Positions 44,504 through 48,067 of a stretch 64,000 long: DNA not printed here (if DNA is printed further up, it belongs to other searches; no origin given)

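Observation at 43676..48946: Operon: Ddl-like ATP-grasp ligase, then a 1087-aa thiolase-like multidomain protein, then a Big_2 lipoprotein. Possible small-molecule or lipid-modification pathway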

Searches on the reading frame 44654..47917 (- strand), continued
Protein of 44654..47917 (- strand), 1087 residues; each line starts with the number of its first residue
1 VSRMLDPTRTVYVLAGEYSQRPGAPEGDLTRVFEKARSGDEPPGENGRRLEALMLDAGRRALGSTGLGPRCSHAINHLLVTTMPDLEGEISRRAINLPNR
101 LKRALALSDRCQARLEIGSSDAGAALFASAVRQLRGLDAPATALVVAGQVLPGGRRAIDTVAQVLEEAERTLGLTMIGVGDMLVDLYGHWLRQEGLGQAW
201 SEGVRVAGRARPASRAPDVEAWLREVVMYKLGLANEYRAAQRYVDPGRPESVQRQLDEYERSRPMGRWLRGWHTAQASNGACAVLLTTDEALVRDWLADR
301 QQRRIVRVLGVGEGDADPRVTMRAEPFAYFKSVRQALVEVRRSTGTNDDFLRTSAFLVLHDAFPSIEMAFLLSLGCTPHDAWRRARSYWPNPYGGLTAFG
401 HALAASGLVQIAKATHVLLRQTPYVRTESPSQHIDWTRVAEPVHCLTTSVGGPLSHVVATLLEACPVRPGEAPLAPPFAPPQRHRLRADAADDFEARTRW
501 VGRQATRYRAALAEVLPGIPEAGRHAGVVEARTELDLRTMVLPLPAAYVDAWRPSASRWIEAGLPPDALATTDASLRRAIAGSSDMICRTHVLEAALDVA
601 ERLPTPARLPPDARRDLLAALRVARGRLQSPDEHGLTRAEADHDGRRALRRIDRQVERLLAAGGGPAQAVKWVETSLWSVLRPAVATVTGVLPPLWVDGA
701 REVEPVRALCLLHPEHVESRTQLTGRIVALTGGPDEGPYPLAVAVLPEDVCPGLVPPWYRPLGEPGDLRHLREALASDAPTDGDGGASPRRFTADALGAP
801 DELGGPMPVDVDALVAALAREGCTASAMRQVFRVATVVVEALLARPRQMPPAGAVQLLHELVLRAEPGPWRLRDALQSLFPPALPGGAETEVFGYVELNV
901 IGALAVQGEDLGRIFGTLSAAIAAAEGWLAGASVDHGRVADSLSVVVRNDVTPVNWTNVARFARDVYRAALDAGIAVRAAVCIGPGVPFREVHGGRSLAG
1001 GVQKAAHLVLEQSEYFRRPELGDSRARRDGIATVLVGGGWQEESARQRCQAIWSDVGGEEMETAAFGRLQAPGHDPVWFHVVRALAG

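Call 56: search_protein_families(library=pfam, proteins=[P0054, P0040, P0045, P0034, P0046, P0025, P0043, P0038], max_evalue=0.01)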
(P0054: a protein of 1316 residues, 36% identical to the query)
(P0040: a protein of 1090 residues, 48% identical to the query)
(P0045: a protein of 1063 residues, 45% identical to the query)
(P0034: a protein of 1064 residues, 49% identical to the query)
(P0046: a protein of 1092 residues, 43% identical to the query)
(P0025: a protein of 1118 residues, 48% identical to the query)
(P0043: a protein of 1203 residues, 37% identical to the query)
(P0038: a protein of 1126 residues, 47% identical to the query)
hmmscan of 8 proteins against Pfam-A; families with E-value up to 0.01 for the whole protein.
P0054 (1316 aa): 2 families
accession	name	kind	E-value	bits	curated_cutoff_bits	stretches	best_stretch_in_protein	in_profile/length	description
PF19955.5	EAD1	-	0.00013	22.8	24.2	1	1217-1299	12-87/90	Effector-associated domain 1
PF19961.5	EAD8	-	0.0015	19.7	27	1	1220-1290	11-83/96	Effector-associated domain 8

P0040 (1090 aa): 0 families

P0045 (1063 aa): 1 family
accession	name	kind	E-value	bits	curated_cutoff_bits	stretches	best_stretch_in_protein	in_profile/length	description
PF22691.2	Thiolase_C_1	-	0.003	17.7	28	0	323-397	42-123/144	Thiolase C-terminal domain-like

P0034 (1064 aa): 1 family
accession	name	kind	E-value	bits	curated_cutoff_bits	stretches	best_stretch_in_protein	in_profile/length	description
PF13676.11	TIR_2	-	7.3e-05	23.7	28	1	954-1041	8-103/122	TIR domain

P0046 (1092 aa): 0 families

P0025 (1118 aa): 3 families
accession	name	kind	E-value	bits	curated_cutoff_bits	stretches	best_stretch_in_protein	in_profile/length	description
PF13676.11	TIR_2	-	4.7e-19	69.5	28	1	983-1113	2-121/122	TIR domain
PF08937.16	ThsB_TIR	-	7.9e-08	33.1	21.2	1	983-1061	1-87/100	Thoeris protein ThsB, TIR-like domain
PF01582.25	TIR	-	0.0053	17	21.3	1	988-1073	12-95/179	TIR domain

P0043 (1203 aa): 0 families

P0038 (1126 aa): 1 family
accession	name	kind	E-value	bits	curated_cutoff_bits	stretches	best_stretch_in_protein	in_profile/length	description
PF13676.11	TIR_2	-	2e-07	32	28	1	992-1079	3-93/122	TIR domain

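Call 75: find_encoding_contigs(protein=P0054, flank=10000, max_places=3)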
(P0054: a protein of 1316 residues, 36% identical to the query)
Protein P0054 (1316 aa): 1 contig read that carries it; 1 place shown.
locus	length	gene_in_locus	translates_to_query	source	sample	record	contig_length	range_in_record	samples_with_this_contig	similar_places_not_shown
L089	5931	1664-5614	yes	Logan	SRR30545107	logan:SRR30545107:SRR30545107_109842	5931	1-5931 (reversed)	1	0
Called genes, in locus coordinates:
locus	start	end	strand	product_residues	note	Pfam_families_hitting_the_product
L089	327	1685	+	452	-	PF13401:AAA_22 (faint)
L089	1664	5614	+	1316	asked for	-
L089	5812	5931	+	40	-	?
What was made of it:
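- Weak EAD1, preceded by an AAA-like gene: calls 56, 75. An EAD1-like tail follows an AAA-type NTPase gene (calls 56, 75).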

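Call 79: search_protein_families(library=pfam, proteins=[L026:10777-11631:+, L046:981-2753:+, L029:5176-7485:+, L037:10725-11576:+, L047:10447-10878:+, L035:2580-3746:+, L027:3244-4002:+, L011:6-1616:-, L068:6846-7631:-], max_evalue=0.001)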
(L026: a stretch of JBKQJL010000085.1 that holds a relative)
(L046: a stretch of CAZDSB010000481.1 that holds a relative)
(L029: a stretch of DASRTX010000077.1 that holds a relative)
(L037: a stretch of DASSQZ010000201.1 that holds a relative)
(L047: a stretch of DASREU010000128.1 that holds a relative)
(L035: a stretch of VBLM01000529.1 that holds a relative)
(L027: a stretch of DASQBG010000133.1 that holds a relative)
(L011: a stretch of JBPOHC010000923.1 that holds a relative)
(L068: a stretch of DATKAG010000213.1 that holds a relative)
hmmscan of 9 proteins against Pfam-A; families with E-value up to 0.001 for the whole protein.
L026:10777-11631:+ (285 aa): 1 family
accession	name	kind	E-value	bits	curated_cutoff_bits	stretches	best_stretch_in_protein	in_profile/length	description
PF01012.27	ETF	-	7.5e-39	133.8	26.7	1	46-241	4-179/181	Electron transfer flavoprotein domain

L046:981-2753:+ (591 aa): 3 families
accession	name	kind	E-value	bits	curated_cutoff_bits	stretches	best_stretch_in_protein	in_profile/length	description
PF07995.17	GSDH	-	3.4e-17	63.2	25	1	239-518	1-275/332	Glucose / Sorbosone dehydrogenase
PF00034.26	Cytochrom_C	-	8.9e-07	30.6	21.3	1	41-136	2-89/90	Cytochrome c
PF01436.27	NHL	-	0.00043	20.6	20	0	241-265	3-27/28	NHL repeat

L029:5176-7485:+ (770 aa): 1 family
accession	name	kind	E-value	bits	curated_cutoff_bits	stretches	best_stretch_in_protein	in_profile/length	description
PF20091.5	Abhydrolase_10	-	5.1e-40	138.1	23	1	242-760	81-428/429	Alpha/beta hydrolase domain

L037:10725-11576:+ (284 aa): 3 families
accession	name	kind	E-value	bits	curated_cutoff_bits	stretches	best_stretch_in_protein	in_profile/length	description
PF00106.31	adh_short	-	4.5e-44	150.7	26.6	1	28-212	3-188/195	short chain dehydrogenase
PF13561.12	adh_short_C2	-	1.2e-27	97.5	27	1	32-212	1-182/236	Enoyl-(Acyl carrier protein) reductase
PF08659.16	KR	-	1.8e-10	41.5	22.6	1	29-190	4-166/180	KR domain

L047:10447-10878:+ (144 aa): 0 families

L035:2580-3746:+ (389 aa): 2 families
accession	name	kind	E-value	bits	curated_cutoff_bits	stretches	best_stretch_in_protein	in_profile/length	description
PF01476.26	LysM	-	1.5e-09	38.1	20.9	1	310-352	1-43/43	LysM domain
PF03411.18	Peptidase_M74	-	5.7e-08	33.1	25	1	109-292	1-192/240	Penicillin-insensitive murein endopeptidase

L027:3244-4002:+ (253 aa): 2 families
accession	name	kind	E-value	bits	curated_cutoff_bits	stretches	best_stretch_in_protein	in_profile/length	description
PF00378.25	ECH_1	-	7.1e-37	127.5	27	1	21-248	16-243/251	Enoyl-CoA hydratase/isomerase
PF16113.10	ECH_2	-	4.9e-10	39.9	27.2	1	20-186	10-179/335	Enoyl-CoA hydratase/isomerase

L011:6-1616:- (537 aa): 5 families
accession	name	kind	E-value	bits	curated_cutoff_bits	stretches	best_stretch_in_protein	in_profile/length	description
PF00069.31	Pkinase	-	1.5e-45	156.1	31.7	1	48-301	1-253/263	Protein kinase domain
PF07714.23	PK_Tyr_Ser-Thr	-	2.7e-28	99.4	23.1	1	50-300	3-249/258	Protein tyrosine and serine/threonine kinase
PF00027.35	cNMP_binding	-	7.9e-18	64.7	27.5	1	396-478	2-85/89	Cyclic nucleotide-binding domain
PF03109.22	ABC1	-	4.4e-09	36.3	22.9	1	121-198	143-215/244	ABC1 atypical kinase-like domain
PF01636.29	APH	-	0.00053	20.3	23.2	0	157-195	159-195/239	Phosphotransferase enzyme family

L068:6846-7631:- (262 aa): 1 family
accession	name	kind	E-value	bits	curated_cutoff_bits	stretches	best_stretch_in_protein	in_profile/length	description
PF01553.26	Acyltransferase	-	1.1e-14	54.8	23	1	51-181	1-131/132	Acyltransferase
